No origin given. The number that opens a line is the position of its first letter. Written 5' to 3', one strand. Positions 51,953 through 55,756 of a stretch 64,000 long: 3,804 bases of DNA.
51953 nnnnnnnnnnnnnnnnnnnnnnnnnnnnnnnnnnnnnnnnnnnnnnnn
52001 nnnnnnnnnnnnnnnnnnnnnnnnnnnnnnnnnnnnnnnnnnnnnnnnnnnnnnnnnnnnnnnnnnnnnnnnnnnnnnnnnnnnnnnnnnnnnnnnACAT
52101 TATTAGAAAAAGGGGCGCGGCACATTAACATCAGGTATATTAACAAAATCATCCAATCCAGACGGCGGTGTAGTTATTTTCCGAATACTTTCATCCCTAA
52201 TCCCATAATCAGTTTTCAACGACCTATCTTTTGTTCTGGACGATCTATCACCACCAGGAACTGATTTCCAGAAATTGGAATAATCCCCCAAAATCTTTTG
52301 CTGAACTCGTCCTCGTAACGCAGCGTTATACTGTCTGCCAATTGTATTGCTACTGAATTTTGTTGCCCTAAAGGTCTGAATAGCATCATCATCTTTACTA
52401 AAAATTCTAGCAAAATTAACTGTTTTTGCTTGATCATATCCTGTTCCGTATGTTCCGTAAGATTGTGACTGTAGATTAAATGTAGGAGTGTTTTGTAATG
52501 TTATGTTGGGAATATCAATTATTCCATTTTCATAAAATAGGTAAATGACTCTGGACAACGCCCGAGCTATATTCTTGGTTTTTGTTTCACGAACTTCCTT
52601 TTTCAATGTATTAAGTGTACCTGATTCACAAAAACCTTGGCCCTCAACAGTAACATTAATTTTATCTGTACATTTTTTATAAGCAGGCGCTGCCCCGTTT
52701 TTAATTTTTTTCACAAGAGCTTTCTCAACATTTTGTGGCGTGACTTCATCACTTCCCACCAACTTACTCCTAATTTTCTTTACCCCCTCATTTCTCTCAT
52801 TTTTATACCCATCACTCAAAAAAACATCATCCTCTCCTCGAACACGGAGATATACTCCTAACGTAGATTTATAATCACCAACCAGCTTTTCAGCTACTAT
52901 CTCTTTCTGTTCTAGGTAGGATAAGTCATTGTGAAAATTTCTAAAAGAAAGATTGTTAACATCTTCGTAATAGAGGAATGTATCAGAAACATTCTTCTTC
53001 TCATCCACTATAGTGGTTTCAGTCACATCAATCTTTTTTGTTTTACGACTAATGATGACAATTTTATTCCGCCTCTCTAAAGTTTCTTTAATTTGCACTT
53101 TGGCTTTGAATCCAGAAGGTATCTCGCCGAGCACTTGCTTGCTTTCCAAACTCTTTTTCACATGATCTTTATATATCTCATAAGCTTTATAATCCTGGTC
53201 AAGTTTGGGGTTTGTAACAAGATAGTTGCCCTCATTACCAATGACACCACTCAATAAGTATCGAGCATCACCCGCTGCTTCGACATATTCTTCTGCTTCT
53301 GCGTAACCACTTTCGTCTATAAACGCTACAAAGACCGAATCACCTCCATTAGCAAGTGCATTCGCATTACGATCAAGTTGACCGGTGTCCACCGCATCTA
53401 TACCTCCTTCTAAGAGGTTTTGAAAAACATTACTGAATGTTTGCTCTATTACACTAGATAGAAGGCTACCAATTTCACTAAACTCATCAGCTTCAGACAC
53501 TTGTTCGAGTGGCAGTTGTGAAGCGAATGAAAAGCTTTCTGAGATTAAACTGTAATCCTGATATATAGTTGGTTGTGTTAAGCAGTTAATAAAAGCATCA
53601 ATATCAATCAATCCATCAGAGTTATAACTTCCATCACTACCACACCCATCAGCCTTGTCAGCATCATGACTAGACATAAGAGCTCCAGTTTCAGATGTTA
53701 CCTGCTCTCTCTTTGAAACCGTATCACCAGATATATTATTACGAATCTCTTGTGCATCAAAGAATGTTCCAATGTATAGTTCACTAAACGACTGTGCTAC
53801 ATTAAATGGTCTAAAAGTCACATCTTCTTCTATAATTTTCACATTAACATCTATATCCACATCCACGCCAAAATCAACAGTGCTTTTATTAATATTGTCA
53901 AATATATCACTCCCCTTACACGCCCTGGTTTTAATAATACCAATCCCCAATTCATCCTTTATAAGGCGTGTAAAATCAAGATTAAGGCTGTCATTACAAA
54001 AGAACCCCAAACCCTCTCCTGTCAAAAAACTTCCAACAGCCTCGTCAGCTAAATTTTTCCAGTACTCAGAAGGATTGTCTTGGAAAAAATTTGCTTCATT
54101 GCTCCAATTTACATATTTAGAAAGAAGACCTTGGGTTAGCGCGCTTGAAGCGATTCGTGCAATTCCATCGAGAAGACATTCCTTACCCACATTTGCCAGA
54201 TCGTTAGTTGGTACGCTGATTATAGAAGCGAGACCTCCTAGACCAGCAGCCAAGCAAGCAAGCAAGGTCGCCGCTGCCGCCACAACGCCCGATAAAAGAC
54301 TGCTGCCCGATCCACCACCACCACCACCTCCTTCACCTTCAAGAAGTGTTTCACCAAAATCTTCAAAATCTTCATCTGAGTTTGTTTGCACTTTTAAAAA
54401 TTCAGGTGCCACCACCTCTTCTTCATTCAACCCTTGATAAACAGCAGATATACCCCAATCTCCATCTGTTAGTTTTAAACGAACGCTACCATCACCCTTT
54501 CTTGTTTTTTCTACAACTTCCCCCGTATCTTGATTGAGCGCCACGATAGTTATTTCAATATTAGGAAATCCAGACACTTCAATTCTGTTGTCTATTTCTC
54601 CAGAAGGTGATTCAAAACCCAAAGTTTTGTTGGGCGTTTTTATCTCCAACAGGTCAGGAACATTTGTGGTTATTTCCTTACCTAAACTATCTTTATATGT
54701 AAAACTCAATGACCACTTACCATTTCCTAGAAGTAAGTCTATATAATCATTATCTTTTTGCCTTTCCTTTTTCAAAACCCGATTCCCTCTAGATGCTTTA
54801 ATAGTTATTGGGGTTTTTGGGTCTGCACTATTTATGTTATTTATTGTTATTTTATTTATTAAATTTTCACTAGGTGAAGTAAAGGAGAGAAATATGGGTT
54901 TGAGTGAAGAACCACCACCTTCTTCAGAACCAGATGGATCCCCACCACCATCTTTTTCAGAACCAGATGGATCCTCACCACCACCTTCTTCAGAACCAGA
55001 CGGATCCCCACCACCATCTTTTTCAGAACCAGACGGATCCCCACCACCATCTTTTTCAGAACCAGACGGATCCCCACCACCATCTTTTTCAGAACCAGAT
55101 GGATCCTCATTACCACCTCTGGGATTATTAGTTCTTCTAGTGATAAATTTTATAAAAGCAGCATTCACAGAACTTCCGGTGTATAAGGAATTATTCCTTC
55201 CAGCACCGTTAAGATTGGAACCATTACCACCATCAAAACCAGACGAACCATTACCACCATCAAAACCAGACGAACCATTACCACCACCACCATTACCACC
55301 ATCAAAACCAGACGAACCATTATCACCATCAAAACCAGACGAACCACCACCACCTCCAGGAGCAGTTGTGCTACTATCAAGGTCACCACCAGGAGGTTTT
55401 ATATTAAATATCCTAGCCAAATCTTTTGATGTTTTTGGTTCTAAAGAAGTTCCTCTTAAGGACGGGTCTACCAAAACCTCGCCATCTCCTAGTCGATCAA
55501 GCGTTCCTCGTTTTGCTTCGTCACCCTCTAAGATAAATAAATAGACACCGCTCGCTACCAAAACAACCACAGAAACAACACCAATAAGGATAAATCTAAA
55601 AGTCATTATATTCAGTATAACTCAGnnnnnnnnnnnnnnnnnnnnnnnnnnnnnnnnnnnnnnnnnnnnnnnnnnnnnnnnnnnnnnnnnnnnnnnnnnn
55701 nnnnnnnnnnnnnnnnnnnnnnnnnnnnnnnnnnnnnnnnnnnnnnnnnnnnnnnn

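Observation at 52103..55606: Giant Gly/Asp/Pro-rich repeat protein with tandem DNA repeats in the T4SS-like cluster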

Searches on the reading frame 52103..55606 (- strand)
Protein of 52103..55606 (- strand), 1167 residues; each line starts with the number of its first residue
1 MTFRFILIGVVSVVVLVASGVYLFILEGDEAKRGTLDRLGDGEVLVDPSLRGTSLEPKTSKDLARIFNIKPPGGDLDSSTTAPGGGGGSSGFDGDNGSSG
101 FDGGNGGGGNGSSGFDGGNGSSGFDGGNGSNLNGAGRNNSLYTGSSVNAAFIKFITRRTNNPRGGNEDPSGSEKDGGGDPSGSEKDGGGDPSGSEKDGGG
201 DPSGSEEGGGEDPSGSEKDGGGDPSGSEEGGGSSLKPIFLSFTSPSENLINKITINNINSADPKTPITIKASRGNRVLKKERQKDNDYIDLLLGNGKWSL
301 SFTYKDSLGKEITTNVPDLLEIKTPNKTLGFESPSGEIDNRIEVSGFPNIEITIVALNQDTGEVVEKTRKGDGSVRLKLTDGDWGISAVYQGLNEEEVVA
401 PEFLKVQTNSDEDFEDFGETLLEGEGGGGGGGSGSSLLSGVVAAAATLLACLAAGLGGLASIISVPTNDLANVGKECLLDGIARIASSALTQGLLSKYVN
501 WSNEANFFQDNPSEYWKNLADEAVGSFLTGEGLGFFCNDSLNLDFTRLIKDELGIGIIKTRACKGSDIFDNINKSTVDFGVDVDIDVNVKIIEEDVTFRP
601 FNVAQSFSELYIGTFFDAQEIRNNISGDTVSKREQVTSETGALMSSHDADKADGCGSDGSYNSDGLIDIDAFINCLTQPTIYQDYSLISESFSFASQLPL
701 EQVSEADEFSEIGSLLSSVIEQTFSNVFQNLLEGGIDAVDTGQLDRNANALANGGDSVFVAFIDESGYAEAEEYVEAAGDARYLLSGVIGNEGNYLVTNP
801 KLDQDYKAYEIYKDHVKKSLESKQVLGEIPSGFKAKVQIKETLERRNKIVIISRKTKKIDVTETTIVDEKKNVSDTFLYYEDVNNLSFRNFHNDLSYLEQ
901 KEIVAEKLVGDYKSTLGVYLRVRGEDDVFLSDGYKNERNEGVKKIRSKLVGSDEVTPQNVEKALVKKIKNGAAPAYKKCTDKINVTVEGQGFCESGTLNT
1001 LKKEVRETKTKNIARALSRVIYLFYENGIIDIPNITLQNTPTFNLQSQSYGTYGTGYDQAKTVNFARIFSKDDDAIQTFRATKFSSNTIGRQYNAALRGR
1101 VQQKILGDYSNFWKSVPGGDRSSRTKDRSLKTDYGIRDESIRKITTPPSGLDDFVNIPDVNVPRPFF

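Call 6: search_protein_families(library=pfam, proteins=[window:52103-55606:-], max_evalue=0.01)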
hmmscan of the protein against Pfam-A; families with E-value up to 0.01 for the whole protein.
window:52103-55606:- (1167 aa): 0 families

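Call 7: search_protein_families(library=ncbifam, proteins=[window:52103-55606:-], max_evalue=0.01)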
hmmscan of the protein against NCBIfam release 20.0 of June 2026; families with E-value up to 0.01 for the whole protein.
window:52103-55606:- (1167 aa): 0 families

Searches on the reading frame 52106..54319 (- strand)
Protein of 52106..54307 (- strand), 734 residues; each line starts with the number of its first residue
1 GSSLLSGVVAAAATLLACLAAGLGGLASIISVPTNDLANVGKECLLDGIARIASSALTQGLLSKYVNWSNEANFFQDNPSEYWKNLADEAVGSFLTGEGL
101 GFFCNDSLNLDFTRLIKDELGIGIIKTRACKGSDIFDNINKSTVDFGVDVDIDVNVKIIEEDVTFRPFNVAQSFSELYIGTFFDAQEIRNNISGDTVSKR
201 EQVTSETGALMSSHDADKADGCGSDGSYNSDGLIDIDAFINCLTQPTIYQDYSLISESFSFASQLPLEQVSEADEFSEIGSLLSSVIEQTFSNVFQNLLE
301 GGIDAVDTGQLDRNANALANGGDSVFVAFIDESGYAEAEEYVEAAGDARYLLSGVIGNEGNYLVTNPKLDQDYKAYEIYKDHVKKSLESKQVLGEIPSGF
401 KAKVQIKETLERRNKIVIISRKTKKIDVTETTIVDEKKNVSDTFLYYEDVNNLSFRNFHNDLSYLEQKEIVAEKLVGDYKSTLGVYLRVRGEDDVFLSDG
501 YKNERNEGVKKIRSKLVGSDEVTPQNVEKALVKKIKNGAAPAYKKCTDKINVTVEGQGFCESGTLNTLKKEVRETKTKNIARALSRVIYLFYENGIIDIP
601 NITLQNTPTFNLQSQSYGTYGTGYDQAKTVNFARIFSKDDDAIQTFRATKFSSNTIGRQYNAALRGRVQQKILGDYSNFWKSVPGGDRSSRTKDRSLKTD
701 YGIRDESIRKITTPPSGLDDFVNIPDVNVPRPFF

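Call 32: search_protein_families(library=pfam, alignment_id=A1, max_evalue=0.01)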
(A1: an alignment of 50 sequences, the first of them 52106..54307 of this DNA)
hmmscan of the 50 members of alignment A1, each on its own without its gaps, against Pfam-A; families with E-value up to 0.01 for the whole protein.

A. member 1, window:52106-54307:- (734 aa): 0 families

B. families by the number of members that match (of 50 scanned): 8 families
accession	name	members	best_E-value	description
PF00041.27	fn3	1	1.5e-10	Fibronectin type III domain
PF17936.7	Big_6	1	9e-06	Bacterial Ig domain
PF25788.1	Ig_Rha78A_N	1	0.0011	Rha78A-like, N-terminal immunoglobulin domain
PF03372.29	Exo_endo_phos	1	0.0048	Endonuclease/Exonuclease/phosphatase family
PF09581.16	Spore_III_AF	1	0.0053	Stage III sporulation protein AF (Spore_III_AF)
PF21918.1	cas_Cpf1_2nd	1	0.0066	CRISPR-associated endonuclease Cpf1 REC2 domain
PF23702.2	ARM_ECM29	1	0.0072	ECM29, ARM-like repeats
PF22115.1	T6SS_Tse3_cat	1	0.0095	T6SS, Peptidoglycan muramidase Tse3, catalytic domain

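Call 33: search_solved_structures(query=A1, max_evalue=1)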
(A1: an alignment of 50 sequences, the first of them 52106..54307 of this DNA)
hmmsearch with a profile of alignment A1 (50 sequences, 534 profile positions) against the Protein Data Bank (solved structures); distinct sequences matched with E-value up to 1: 11.
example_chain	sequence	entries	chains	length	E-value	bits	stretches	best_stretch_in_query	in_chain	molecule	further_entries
3jqh_A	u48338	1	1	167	0.0044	19.1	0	413-480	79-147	C-type lectin domain family 4 member M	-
7rzq_A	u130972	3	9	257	0.18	13.8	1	339-436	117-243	SARS-CoV-2 HR1 linked to a scaffold,Spike protein S2' | Scaffolded Spike protein S2' HR1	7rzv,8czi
7rzu_A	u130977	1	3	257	0.18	13.8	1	339-436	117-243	SARS-CoV-2 HR1 A942S linked to a scaffold,Spike protein S2'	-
8fa1_A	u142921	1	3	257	0.2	13.6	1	339-430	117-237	Ferritin, Dps family protein and Spike protein S2' chimera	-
9euf_B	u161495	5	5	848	0.29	13.1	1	391-503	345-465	GP-PDE domain-containing protein | ORF58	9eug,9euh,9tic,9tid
9eul_A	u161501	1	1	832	0.29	13.1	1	391-503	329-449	GP-PDE domain-containing protein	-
7tik_A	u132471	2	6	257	0.35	12.8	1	339-429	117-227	Ferritin, Dps family protein and Spike protein S2' chimera | Scaffolded Spike protein S2' HR1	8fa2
4whe_A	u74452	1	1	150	0.37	12.7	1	328-432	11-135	Phage shock protein A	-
7rzr_A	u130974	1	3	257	0.64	12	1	339-436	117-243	SARS-CoV-2 HR1 D936Y linked to a scaffold,Spike protein S2'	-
5wlq_A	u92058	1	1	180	0.75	11.7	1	418-494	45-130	Capsid assembly scaffolding protein,Myosin-7,Microtubule-associated protein RP/EB family m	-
5t58_B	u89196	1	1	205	0.95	11.4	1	323-401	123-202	KLLA0E05809p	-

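Call 40: find_homologous_proteins(query=A1, max_evalue=0.00001)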
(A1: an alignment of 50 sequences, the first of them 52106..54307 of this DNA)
Query A1 (50 sequences) (734 aa, profile of the alignment): 2 proteins with E <= 0.00001 among 8000 candidates.
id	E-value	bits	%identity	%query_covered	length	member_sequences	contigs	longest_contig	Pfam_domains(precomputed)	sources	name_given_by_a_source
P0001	1.9e-40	157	100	100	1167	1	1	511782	-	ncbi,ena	-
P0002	1.2e-9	56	40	93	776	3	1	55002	-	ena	-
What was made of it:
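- Tried and rejected: With the family alignment A1 it returned only the protein itself and P0002 (call 40).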

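Call 44: find_encoding_contigs(protein=P0002, flank=10000, max_places=3)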
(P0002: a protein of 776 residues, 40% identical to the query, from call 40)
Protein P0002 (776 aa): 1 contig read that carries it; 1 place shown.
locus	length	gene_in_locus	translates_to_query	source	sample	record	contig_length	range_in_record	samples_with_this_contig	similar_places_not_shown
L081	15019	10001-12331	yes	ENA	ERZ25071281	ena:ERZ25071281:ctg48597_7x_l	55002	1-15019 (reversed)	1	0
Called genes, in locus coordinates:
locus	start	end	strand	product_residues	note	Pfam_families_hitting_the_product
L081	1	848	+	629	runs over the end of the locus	PF00580:UvrD-helicase, PF13245:AAA_19, PF13604:AAA_30 (faint), PF01443:Viral_helicase1 (faint), PF13087:AAA_12 (faint), PF13361:UvrD_C, PF13538:UvrD_C_2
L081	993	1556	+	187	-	-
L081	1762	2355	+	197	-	-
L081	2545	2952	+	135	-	-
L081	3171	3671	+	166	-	-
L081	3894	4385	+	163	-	-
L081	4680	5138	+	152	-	-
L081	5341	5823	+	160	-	-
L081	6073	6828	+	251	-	PF00398:RrnaAD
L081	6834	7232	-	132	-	-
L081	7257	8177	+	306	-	-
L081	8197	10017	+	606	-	-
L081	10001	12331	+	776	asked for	-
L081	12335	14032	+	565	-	-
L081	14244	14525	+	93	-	-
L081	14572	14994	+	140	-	PF12666:PrgI (weak)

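Call 55: search_protein_families(library=phrogs, proteins=[window:52106-54307:-, P0002], max_evalue=0.01)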
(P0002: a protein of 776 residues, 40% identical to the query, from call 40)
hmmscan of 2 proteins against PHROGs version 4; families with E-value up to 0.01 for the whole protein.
window:52106-54307:- (734 aa): 0 families

P0002 (776 aa): 0 families

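Call 78: find_related_loci(query=A3, collection=metagenome_contigs, flank=8000)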
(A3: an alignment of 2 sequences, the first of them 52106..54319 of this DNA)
Query A3 (738 aa) in metagenome_contigs; peptide patterns used: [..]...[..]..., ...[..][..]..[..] (x = any residue, [..] = any of these).
494 stretches matched a pattern, but none encodes a relative of the query by tblastn (E <= 1e-3).
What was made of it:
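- Tried and rejected: A protein-pattern scan with the P0001/P0002 alignment gave 494 pattern matches, none of them a relative (call 78).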
